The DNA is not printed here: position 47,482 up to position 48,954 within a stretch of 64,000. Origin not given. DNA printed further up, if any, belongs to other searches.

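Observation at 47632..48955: Antisense GT-C membrane glycosyltransferase gene and new promoter splitting the ultra-conserved rpsJ-rplC junction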

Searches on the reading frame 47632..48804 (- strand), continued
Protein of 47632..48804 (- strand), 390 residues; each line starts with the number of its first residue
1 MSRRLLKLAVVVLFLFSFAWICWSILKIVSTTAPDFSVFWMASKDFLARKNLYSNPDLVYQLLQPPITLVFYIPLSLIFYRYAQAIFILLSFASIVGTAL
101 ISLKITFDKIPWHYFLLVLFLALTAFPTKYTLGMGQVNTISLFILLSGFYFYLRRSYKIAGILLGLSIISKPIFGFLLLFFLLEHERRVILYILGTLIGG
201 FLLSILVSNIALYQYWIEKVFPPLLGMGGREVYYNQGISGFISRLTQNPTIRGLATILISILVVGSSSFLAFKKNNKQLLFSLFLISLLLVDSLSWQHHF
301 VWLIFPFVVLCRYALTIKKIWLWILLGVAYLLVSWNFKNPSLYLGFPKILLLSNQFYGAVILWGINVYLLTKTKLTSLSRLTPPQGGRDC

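Call 47: search_solved_structures(query=A4, max_evalue=10, show_alignments=2)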
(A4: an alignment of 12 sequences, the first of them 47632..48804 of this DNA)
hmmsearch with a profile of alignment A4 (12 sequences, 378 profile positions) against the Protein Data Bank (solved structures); distinct sequences matched with E-value up to 10: 1.
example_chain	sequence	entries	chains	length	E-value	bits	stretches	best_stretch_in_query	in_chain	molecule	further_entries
9dm5_A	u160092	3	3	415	1.1e-17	67.7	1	52-309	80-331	Mannosyltransferase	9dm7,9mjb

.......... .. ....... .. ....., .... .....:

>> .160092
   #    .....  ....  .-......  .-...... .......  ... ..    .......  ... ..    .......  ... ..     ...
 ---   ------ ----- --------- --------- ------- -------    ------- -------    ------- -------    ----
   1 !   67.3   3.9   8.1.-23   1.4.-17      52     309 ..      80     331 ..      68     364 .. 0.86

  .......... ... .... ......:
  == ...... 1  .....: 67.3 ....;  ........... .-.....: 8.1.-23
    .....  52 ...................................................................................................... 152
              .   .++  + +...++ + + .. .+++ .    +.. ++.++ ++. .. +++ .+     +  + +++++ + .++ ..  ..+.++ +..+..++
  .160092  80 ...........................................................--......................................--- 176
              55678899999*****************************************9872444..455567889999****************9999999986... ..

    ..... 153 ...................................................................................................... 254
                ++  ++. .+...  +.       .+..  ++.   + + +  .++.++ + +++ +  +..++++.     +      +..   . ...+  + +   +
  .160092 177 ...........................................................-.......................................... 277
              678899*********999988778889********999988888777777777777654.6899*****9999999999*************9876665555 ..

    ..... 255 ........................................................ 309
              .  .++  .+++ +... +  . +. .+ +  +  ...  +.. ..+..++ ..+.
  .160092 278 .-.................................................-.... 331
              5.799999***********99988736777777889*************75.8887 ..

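Call 60: find_encoding_contigs(protein=P0005, flank=10000, max_places=1)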
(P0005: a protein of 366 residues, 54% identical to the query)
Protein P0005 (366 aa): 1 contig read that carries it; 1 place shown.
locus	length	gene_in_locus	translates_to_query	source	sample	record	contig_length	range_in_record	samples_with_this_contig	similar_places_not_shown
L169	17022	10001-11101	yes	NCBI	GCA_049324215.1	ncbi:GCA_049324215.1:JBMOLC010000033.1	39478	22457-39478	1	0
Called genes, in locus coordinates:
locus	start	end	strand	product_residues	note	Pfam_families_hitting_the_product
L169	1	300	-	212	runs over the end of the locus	PF00406:ADK, PF02224:Cytidylate_kin (weak), PF13207:AAA_17, PF13238:AAA_18, PF05191:ADK_lid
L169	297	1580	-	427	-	PF00344:SecY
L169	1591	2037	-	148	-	PF00828:Ribosomal_L27A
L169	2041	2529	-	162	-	PF00333:Ribosomal_S5, PF03719:Ribosomal_S5_C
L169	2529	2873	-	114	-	PF00861:Ribosomal_L18p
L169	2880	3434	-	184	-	PF00347:Ribosomal_L6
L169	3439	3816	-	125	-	PF00410:Ribosomal_S8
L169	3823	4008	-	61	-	PF00253:Ribosomal_S14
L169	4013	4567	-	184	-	PF00281:Ribosomal_L5, PF00673:Ribosomal_L5_C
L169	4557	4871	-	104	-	PF00467:KOW, PF17136:ribosomal_L24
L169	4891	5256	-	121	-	PF00238:Ribosomal_L14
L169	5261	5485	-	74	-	PF00366:Ribosomal_S17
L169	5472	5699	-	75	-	PF00831:Ribosomal_L29 (weak)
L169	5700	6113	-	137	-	PF00252:Ribosomal_L16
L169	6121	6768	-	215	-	PF07650:KH_2, PF00189:Ribosomal_S3_C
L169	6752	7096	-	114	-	PF00237:Ribosomal_L22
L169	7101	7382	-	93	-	PF00203:Ribosomal_S19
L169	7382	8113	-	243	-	PF00181:Ribosomal_L2_N, PF03947:Ribosomal_L2_C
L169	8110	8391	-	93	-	PF00276:Ribosomal_L23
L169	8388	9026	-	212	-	PF00573:Ribosomal_L4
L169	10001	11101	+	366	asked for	PF09594:GT87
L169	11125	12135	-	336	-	PF00801:PKD (faint), PF18911:PKD_4 (weak), PF22352:K319L-like_PKD (faint), PF18911:PKD_4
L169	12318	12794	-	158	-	-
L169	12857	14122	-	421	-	PF14559:TPR_19 (faint), PF13424:TPR_12 (faint), PF13428:TPR_14 (faint), PF13432:TPR_16 (faint), PF07719:TPR_2 (weak), PF13181:TPR_8 (weak), PF00515:TPR_1 (weak), PF13414:TPR_11 (faint)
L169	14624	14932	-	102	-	PF00338:Ribosomal_S10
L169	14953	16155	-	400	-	PF00009:GTP_EFTU, PF03144:GTP_EFTU_D2, PF03143:GTP_EFTU_D3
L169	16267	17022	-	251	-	PF14492:EFG_III, PF16658:RF3_C (faint), PF03764:EFG_IV, PF00679:EFG_C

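Call 61: find_encoding_contigs(protein=P0012, flank=4000, max_places=1)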
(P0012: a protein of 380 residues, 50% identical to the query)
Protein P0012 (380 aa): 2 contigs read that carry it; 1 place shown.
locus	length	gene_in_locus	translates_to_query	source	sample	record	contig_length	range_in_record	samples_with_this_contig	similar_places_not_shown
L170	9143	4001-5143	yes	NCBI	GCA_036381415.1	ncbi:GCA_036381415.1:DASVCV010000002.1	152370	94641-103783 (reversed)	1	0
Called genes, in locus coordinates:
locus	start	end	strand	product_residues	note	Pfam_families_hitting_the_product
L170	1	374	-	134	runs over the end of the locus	PF00237:Ribosomal_L22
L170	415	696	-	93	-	PF00203:Ribosomal_S19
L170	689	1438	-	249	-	PF00181:Ribosomal_L2_N, PF03947:Ribosomal_L2_C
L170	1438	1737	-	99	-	PF00276:Ribosomal_L23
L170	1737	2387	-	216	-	PF00573:Ribosomal_L4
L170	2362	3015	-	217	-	PF00297:Ribosomal_L3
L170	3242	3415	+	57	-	-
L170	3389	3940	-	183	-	PF01728:FtsJ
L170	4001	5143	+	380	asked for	PF09594:GT87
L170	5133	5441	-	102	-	PF00338:Ribosomal_S10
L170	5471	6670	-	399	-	PF00009:GTP_EFTU, PF03144:GTP_EFTU_D2, PF03143:GTP_EFTU_D3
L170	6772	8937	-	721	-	PF00009:GTP_EFTU, PF22042:EF-G_D2, PF03144:GTP_EFTU_D2, PF14492:EFG_III, PF16658:RF3_C (weak), PF03764:EFG_IV, PF00679:EFG_C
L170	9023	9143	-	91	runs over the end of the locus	-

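Call 62: find_encoding_contigs(protein=P0018, flank=4000, max_places=1)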
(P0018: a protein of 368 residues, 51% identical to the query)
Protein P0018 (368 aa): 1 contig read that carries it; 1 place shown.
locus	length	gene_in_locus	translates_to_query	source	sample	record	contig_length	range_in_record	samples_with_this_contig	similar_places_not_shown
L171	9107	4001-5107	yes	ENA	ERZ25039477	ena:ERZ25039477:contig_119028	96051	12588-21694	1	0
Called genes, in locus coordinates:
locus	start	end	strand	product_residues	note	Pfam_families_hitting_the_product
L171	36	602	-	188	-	PF01411:tRNA-synt_2c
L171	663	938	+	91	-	-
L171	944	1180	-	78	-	-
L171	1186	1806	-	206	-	PF12844:HTH_19 (faint), PF13413:HTH_25, PF09136:Glucodextran_B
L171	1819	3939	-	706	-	PF17854:FtsK_alpha, PF01580:FtsK_SpoIIIE, PF09397:FtsK_gamma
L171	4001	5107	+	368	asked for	PF09594:GT87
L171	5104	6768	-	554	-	PF00753:Lactamase_B, PF12706:Lactamase_B_2, PF22505:RNase_J_b_CASP, PF17770:RNase_J_C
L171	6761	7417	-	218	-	PF03167:UDG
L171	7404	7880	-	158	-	PF00149:Metallophos (weak), PF12850:Metallophos_2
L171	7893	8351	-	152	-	PF22667:Lon_lid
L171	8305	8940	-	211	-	PF00004:AAA, PF07728:AAA_5 (weak)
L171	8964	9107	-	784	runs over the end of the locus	PF01138:RNase_PH, PF03725:RNase_PH_C, PF03726:PNPase (weak), PF01138:RNase_PH, PF00013:KH_1, PF00575:S1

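Call 72: predict_structure(alignment_id=A4)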
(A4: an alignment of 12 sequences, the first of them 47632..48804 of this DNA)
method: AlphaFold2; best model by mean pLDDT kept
length: 390 residues; sequences in the alignment: 12
mean_pLDDT: 83.1   pTM: 0.85
mean pLDDT of the five models: 83.1, 82.5, 82.4, 80.6, 80.4
residues with pLDDT >= 90: 184; 70-90: 135; 50-70: 41; < 50: 30
segments of 3 or more residues with pLDDT < 50: 341-348, 375-390
pLDDT, mean of each block of 10 residues (from residue 1): 84 89 78 78 92 80 87 92 89 92 92 88 67 79 96 97 96 91 95 97 93 90 67 65 82 89 94 91 94 69 89 90 92 65 49 76 95 53 37
secondary structure, 60 per line:
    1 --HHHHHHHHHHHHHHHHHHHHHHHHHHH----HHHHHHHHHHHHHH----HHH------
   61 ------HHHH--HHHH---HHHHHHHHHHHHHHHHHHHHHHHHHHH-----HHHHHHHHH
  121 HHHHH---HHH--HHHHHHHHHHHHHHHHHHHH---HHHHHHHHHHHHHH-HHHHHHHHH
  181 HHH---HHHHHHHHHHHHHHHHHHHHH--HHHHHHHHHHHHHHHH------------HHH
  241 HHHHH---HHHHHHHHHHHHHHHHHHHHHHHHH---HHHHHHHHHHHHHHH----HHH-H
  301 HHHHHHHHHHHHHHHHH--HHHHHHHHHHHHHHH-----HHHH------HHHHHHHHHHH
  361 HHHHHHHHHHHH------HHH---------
elements in order: H3-29 H34-47 H67-70 H73-76 H80-106 H112-125 H134-153 H157-170 H172-183 H187-207 H210-225 H238-245 H249-273 H277-291 H300-317 H320-334 H340-343 H350-372

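Call 74: fold_search(model_id=the predicted structure, library=pdb)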
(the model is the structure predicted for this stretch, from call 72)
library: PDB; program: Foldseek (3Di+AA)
matches with E <= 10: 130; with E <= 0.001: 3
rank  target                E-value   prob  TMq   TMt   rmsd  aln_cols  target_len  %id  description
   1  9dm5                  9.3e-08  1.00  0.71  0.72   4.9       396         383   20  Product-Bound mannosyltransferase PimE (released 2025-06-25)
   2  9dm7_A                7.7e-07  1.00  0.72  0.76   4.2       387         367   20  mannosyltransferase PimE in complex with Fab_E6 (released 2025-06-25)
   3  9wno_A                5.0e-05  1.00  0.52  0.50   7.9       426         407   13  Cryo-EM structure of Candida glabrata GPI mannosyltransferase I bound to Dol-P-Man (released 2025-12-03)
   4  8imx_U                7.8e-03  1.00  0.58  0.55   6.9       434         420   13  Cryo-EM structure of GPI-T with a chimeric GPI-anchored protein (released 2023-08-16)
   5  9ub7_B                1.1e-02  1.00  0.54  0.54   7.4       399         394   14  Structure of glycosylphosphatidylinositol transamidase,state 1 (released 2026-04-08)
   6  9s6r_A                1.3e-02  1.00  0.57  0.57   6.0       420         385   12  Ternary cryo-EM structure of yeast ALG3 with Dol25-PP-GlcNAc2Man5, Dol25-P-Man, and Fab (released 2026-03-18)
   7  6snh_X                1.3e-02  1.00  0.53  0.45   9.7       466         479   14  Cryo-EM structure of yeast ALG6 in complex with 6AG9 Fab and Dol25-P-Glc (released 2020-03-11)
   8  5ezm                  1.8e-02  0.99  0.39  0.31  12.1       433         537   15  Crystal Structure of ArnT from Cupriavidus metallidurans in the apo state (released 2016-02-17)
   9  9s6s_A                2.9e-01  0.60  0.30  0.23  13.3       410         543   10  Ternary cryo-EM structure of human ALG9 with Dol25-PP-GlcNAc2Man6, Dol25-P-Man and Fab (released 2026-03-18)
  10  9s6u_A                4.3e-01  0.72  0.37  0.28  13.9       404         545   12  Ternary cryo-EM structure of human ALG9 with Dol25-PP-GlcNAc2Man8, Dol25-P-Man and Fab (released 2026-03-18)
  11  9g9m_A                5.7e-01  0.08  0.13  0.12  23.3       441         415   11  Lipid III flippase WzxE with NB10 and NB7 nanobodies in outward-facing conformation - crystal 1 (released 2025-01-22)
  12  6ftg_5                6.2e-01  0.44  0.33  0.23  16.5       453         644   12  Subtomogram average of OST-containing ribosome-translocon complexes from canine rough microsomal membranes (released 2018-03-21)
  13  8z74_C                9.1e-01  0.08  0.12  0.15  22.2       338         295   13  Cryo-EM structure of APJR complex with agonistic antibody (released 2025-01-22)
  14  7bvc_B                9.9e-01  0.30  0.34  0.16  12.6       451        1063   13  Cryo-EM structure of Mycobacterium smegmatis arabinosyltransferase EmbA-EmbB-AcpM2 in complex with ethambutol (released 2020-04-29)
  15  6x0o                  1.1e+00  0.23  0.29  0.14  15.9       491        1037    9  Single-Particle Cryo-EM Structure of Arabinosyltransferase EmbB from Mycobacterium smegmatis (released 2020-06-10)
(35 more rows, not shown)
